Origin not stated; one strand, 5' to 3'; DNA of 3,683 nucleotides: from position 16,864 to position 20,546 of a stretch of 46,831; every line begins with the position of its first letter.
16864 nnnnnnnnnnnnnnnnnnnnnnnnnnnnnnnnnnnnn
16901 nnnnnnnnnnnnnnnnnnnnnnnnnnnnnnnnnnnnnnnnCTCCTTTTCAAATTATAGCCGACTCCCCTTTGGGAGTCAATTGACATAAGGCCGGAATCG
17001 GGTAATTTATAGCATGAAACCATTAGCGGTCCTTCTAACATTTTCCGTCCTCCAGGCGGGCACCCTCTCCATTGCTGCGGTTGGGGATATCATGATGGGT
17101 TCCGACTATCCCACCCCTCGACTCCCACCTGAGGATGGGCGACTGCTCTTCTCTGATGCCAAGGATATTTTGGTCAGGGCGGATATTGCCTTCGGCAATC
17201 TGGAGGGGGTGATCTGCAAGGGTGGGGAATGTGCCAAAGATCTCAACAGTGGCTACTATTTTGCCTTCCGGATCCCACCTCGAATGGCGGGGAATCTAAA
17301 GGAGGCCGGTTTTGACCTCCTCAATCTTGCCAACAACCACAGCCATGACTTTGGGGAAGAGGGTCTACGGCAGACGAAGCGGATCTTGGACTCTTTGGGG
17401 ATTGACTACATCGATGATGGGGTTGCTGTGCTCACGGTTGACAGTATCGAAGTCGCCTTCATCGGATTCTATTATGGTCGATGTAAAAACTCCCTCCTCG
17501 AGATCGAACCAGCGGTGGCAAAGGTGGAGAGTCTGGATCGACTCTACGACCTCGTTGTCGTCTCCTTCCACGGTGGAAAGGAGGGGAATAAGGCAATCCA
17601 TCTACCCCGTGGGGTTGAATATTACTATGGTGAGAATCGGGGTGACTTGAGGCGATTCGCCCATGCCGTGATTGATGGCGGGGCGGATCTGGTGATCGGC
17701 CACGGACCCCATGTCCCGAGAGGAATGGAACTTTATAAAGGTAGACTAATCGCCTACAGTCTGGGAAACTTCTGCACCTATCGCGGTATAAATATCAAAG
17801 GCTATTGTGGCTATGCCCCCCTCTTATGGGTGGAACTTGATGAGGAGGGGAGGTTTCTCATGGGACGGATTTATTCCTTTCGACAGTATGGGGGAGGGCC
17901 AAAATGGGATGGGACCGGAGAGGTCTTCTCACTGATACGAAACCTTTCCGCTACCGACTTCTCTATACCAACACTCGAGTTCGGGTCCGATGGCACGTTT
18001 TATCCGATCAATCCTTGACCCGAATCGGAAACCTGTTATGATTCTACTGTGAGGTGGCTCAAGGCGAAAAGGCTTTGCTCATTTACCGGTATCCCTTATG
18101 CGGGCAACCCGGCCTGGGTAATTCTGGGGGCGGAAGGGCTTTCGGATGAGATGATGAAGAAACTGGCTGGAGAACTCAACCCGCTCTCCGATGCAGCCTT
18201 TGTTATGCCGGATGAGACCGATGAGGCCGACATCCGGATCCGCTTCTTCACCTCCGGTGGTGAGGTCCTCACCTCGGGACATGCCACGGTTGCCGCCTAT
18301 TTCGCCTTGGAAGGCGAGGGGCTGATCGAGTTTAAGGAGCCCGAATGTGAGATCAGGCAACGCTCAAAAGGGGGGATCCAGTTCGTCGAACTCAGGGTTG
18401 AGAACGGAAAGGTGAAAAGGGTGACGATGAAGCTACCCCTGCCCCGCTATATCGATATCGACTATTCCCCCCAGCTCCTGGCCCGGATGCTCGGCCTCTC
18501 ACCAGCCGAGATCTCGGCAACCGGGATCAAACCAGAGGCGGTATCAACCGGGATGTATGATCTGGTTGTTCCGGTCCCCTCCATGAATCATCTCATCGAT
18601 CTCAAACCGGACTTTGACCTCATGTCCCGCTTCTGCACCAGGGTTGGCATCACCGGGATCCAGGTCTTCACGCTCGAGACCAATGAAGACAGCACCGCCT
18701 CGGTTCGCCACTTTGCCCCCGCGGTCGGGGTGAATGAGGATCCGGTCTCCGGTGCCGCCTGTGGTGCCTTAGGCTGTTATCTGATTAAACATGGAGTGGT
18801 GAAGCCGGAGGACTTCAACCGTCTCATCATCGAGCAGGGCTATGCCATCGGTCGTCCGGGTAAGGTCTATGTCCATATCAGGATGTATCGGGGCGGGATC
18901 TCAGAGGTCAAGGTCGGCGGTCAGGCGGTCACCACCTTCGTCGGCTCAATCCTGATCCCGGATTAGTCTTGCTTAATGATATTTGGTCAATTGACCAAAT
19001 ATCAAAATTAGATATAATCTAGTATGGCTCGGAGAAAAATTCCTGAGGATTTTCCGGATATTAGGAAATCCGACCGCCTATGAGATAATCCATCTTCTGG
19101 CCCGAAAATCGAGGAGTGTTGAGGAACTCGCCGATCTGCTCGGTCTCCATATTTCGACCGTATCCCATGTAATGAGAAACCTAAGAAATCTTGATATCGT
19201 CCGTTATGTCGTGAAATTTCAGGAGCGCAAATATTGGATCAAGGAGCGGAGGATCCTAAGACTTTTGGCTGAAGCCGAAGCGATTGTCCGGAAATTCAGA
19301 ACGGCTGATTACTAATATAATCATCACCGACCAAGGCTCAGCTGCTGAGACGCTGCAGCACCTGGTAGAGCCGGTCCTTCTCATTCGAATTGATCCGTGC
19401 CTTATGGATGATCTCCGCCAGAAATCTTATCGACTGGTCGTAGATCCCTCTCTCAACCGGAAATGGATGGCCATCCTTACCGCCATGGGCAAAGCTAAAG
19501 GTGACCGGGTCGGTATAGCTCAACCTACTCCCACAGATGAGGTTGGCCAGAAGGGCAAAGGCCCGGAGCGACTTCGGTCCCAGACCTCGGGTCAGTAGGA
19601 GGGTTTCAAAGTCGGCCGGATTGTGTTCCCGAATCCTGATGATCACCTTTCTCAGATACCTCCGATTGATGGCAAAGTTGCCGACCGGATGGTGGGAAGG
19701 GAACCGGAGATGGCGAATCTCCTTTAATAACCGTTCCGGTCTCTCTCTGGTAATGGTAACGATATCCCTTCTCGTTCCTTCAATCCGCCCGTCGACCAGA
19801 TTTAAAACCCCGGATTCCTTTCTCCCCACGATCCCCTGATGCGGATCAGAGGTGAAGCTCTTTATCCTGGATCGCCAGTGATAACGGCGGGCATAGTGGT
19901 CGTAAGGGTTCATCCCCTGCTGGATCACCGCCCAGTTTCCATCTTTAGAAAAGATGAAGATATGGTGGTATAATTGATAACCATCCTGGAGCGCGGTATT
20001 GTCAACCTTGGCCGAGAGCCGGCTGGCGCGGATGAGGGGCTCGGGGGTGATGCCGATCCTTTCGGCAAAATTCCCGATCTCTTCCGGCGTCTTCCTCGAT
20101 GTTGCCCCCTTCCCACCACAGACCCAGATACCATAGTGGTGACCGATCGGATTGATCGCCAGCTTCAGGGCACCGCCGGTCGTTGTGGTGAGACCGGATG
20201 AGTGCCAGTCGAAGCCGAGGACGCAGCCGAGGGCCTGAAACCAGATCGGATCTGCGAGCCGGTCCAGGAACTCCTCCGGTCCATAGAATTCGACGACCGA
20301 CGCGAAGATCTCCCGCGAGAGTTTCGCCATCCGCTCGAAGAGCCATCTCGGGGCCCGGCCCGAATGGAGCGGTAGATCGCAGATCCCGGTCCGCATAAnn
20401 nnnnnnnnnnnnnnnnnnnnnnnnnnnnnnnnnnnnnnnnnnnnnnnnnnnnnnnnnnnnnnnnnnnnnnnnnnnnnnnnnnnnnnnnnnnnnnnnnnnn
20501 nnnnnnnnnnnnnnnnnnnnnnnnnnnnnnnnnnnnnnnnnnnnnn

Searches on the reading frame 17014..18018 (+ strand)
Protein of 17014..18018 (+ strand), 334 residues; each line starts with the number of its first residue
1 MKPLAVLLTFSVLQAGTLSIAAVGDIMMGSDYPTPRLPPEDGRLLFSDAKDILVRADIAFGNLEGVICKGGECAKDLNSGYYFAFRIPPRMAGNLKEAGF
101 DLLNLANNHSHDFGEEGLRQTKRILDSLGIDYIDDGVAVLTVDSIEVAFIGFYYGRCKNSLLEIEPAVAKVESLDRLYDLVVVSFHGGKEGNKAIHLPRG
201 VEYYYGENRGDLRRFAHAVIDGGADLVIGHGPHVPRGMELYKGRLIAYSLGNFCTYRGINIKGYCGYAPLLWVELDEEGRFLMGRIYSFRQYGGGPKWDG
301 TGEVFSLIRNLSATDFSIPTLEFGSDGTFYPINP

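Call 66: search_protein_families(library=pfam, proteins=[window:17014-18018:+], max_evalue=0.00001)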
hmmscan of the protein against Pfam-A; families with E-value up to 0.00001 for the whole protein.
window:17014-18018:+ (334 aa): 1 family
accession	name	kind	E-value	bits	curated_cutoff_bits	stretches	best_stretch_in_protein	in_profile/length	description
PF09587.15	PGA_cap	-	1.1e-48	166.3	27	1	20-254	2-252/255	Bacterial capsule synthesis protein PGA_cap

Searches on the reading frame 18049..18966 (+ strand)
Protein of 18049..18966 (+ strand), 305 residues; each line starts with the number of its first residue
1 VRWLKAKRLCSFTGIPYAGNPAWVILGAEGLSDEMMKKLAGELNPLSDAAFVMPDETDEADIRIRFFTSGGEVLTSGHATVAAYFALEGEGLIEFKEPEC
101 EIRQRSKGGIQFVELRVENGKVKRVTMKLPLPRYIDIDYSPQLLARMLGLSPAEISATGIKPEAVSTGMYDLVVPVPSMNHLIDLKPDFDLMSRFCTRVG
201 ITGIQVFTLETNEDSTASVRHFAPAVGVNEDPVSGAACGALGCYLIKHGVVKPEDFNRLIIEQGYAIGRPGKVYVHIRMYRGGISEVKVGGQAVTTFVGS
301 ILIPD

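Call 66: search_protein_families(library=pfam, proteins=[window:18049-18966:+], max_evalue=0.00001)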
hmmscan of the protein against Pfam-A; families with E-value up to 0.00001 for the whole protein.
window:18049-18966:+ (305 aa): 2 families
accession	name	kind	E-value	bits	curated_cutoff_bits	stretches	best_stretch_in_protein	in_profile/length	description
PF02567.21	PhzC-PhzF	-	5.6e-53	180.7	27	1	12-297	4-279/281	Phenazine biosynthesis-like protein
PF05544.16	Pro_racemase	-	4.4e-06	26.4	27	0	48-128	55-135/325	Proline racemase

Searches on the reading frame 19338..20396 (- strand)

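Call 66: search_protein_families(library=pfam, proteins=[window:19338-20396:-], max_evalue=0.00001)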
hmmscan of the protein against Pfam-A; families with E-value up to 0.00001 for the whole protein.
window:19338-20396:- (352 aa): 1 family
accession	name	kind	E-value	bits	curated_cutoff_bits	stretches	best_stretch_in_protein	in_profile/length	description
PF05559.16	DUF763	-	3.3e-127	424.5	35.5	1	4-314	1-319/319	Protein of unknown function (DUF763)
